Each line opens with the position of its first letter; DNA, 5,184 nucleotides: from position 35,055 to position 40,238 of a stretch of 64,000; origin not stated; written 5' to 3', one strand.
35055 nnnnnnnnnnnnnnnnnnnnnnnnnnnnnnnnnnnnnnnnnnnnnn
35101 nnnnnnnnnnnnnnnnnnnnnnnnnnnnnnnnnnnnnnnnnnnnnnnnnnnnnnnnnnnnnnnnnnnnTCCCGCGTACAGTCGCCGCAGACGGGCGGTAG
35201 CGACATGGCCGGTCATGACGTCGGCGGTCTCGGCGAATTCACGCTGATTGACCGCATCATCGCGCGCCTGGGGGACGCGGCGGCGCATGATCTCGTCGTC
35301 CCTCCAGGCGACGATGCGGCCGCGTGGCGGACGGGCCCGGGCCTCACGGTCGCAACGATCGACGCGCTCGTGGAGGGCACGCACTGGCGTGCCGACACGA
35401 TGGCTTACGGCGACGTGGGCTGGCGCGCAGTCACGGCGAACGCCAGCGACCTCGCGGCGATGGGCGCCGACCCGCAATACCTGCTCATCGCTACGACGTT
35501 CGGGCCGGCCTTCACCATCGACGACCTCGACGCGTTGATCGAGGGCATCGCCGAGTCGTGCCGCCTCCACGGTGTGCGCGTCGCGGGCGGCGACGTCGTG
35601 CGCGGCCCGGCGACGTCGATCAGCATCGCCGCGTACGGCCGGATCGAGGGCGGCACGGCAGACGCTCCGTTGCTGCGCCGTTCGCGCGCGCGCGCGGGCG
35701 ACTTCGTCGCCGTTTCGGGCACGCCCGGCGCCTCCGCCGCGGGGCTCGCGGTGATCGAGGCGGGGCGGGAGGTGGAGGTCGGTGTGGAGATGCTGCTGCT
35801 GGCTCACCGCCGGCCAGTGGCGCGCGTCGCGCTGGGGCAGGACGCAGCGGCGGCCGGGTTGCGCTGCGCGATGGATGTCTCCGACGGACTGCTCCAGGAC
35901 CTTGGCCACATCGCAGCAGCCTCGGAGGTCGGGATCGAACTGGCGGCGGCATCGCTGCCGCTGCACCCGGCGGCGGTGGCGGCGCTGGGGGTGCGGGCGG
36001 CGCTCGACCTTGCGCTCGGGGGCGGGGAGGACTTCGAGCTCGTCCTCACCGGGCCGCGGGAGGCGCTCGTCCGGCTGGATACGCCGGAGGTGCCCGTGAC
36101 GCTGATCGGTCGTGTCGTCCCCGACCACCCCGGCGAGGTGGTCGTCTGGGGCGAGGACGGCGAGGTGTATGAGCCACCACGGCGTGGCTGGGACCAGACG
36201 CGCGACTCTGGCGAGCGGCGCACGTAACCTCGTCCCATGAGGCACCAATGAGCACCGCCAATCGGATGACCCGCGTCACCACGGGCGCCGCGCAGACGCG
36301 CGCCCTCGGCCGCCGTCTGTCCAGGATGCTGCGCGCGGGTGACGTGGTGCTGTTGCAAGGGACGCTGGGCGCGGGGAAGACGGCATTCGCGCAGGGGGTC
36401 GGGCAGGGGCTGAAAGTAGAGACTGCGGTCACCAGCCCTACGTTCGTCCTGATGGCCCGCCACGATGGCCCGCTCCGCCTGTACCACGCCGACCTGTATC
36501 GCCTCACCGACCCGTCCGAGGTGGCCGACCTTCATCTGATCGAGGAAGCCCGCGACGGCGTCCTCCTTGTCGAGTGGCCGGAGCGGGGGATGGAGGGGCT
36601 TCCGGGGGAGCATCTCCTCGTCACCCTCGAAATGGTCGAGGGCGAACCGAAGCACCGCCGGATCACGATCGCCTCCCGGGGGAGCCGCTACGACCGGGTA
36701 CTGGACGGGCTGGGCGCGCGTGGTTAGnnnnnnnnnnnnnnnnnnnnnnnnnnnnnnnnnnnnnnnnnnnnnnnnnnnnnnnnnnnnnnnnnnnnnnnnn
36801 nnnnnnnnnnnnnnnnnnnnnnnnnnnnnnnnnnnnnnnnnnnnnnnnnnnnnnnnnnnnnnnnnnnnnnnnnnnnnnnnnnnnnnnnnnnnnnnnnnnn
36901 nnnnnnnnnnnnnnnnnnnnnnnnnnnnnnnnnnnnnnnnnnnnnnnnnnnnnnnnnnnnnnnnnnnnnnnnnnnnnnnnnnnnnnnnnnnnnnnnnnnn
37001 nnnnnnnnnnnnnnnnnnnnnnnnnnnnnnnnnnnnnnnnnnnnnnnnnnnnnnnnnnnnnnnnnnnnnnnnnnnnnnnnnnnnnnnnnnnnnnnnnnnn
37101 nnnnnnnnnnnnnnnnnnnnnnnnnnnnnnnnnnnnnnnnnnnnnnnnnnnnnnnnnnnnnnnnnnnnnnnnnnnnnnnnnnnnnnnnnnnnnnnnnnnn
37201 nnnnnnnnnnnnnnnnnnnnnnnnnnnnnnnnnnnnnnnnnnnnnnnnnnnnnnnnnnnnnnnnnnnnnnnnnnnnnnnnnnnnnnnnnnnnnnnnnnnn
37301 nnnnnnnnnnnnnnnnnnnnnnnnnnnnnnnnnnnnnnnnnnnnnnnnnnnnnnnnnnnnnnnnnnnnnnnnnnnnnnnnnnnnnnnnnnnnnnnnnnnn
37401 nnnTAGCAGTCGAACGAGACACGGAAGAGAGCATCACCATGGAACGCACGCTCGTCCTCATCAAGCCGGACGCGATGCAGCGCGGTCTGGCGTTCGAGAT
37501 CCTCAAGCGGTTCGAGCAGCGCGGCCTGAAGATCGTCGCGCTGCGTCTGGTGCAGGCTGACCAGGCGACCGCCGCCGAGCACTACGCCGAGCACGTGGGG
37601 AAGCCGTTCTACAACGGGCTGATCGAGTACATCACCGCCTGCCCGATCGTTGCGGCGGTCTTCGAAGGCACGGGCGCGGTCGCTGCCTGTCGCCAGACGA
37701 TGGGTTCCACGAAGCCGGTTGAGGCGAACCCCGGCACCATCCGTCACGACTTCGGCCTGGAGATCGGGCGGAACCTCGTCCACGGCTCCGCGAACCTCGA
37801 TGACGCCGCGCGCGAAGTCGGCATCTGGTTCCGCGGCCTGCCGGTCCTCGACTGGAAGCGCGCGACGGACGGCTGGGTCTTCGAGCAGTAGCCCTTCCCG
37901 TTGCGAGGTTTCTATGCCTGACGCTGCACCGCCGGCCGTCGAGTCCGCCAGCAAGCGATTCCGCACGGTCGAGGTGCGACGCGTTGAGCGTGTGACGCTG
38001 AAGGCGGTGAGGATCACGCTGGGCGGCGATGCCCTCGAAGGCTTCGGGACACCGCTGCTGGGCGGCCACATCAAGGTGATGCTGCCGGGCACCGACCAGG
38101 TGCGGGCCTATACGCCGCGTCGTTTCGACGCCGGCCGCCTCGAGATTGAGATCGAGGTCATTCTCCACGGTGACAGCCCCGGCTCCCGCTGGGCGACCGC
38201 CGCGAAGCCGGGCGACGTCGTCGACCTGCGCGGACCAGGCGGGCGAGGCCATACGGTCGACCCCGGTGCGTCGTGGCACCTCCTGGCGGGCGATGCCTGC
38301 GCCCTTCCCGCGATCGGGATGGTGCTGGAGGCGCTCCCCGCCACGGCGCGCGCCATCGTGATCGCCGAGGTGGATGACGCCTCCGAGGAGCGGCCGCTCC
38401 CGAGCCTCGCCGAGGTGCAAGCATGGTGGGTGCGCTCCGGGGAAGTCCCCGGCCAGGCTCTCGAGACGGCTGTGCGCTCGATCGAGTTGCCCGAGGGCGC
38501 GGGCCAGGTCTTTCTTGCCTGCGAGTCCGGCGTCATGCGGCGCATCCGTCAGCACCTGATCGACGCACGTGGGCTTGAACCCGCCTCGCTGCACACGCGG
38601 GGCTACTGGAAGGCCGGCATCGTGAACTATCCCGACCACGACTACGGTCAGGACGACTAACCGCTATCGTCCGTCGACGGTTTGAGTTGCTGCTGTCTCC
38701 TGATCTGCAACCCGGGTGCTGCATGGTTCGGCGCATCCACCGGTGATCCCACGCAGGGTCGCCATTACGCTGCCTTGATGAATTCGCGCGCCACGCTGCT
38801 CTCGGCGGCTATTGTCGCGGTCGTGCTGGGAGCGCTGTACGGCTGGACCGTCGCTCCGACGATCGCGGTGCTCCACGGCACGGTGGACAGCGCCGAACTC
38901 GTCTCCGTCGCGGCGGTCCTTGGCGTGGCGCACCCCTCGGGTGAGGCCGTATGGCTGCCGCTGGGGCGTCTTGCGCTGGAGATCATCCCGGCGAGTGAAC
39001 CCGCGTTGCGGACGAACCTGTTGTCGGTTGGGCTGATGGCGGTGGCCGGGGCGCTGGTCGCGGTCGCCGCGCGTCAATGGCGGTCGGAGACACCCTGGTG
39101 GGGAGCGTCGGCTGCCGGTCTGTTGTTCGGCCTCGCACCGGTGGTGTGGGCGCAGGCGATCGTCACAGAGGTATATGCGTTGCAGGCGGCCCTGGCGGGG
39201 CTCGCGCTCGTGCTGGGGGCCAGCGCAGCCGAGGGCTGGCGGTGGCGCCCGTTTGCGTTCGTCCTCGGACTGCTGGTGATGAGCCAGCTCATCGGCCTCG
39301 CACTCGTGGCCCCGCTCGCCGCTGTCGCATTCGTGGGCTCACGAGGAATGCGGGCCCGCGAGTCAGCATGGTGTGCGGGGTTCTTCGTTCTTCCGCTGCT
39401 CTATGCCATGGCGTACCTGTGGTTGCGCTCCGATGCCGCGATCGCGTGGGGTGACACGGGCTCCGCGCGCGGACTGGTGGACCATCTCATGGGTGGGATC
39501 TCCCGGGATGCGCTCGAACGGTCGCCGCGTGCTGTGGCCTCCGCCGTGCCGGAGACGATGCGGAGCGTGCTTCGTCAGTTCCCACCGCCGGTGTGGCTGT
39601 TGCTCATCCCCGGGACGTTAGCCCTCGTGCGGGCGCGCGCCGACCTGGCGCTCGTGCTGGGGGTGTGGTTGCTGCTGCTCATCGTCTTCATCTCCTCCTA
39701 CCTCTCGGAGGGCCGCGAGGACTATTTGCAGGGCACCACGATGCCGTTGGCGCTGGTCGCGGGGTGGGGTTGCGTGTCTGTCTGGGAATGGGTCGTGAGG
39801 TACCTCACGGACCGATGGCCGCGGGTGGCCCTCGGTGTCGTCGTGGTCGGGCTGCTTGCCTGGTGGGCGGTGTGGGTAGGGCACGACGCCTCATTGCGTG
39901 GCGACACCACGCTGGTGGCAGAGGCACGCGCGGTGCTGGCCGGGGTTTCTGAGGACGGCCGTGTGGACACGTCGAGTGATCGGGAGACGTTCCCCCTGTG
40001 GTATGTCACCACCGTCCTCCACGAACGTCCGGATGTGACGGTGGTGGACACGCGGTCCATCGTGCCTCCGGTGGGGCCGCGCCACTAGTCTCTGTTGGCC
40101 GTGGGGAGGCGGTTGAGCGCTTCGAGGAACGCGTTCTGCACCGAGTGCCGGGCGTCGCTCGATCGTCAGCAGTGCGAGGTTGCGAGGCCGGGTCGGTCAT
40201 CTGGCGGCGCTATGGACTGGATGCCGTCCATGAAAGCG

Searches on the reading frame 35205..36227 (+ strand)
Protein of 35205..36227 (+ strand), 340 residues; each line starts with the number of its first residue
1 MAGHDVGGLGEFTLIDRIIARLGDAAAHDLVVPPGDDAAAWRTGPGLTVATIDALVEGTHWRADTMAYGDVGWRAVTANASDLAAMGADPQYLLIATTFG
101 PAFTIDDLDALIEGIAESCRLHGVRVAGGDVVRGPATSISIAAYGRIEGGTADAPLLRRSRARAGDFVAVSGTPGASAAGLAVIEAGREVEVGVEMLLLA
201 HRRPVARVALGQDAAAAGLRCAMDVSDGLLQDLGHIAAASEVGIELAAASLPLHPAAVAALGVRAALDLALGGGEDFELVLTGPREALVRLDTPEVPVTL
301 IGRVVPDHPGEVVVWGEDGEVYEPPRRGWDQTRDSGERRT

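Call 25: search_protein_families(library=pfam, proteins=[window:35205-36227:+], max_evalue=0.001)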
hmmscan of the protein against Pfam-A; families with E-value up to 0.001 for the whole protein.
window:35205-36227:+ (340 aa): 2 families
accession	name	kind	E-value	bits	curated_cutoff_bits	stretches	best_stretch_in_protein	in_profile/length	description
PF00586.29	AIRS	-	1.8e-22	80.3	24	1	35-147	1-112/112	AIR synthase related protein, N-terminal domain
PF02769.27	AIRS_C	-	2.9e-05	24.7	23.1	1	163-313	1-154/156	AIR synthase related protein, C-terminal domain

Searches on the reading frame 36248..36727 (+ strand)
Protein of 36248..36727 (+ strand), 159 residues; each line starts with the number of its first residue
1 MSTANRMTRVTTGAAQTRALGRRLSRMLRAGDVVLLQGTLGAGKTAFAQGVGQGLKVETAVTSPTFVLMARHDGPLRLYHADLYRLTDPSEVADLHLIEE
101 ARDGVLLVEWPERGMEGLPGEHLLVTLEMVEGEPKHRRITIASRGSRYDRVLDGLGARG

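Call 25: search_protein_families(library=pfam, proteins=[window:36248-36727:+], max_evalue=0.001)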
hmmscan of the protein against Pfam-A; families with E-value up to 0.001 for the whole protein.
window:36248-36727:+ (159 aa): 1 family
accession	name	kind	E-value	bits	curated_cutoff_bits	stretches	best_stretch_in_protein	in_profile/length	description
PF02367.23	TsaE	-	1.3e-34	119.3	26.6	1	14-130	4-121/128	Threonylcarbamoyl adenosine biosynthesis protein TsaE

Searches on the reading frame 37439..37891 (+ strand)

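Call 25: search_protein_families(library=pfam, proteins=[window:37439-37891:+], max_evalue=0.001)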
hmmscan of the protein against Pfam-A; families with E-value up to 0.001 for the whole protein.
window:37439-37891:+ (150 aa): 1 family
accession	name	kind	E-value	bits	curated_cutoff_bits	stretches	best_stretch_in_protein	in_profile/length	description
PF00334.24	NDK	-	2.4e-50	170.3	27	1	2-132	1-131/135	Nucleoside diphosphate kinase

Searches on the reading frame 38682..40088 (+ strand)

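Call 25: search_protein_families(library=pfam, proteins=[window:38682-40088:+], max_evalue=0.001)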
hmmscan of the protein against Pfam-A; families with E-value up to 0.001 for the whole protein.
window:38682-40088:+ (468 aa): 1 family
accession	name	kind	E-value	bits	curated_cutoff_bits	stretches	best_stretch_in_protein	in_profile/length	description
PF11028.14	TMEM260-like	-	9.1e-10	39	24.2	1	69-217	1-171/179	Protein O-mannosyl-transferase TMEM260-like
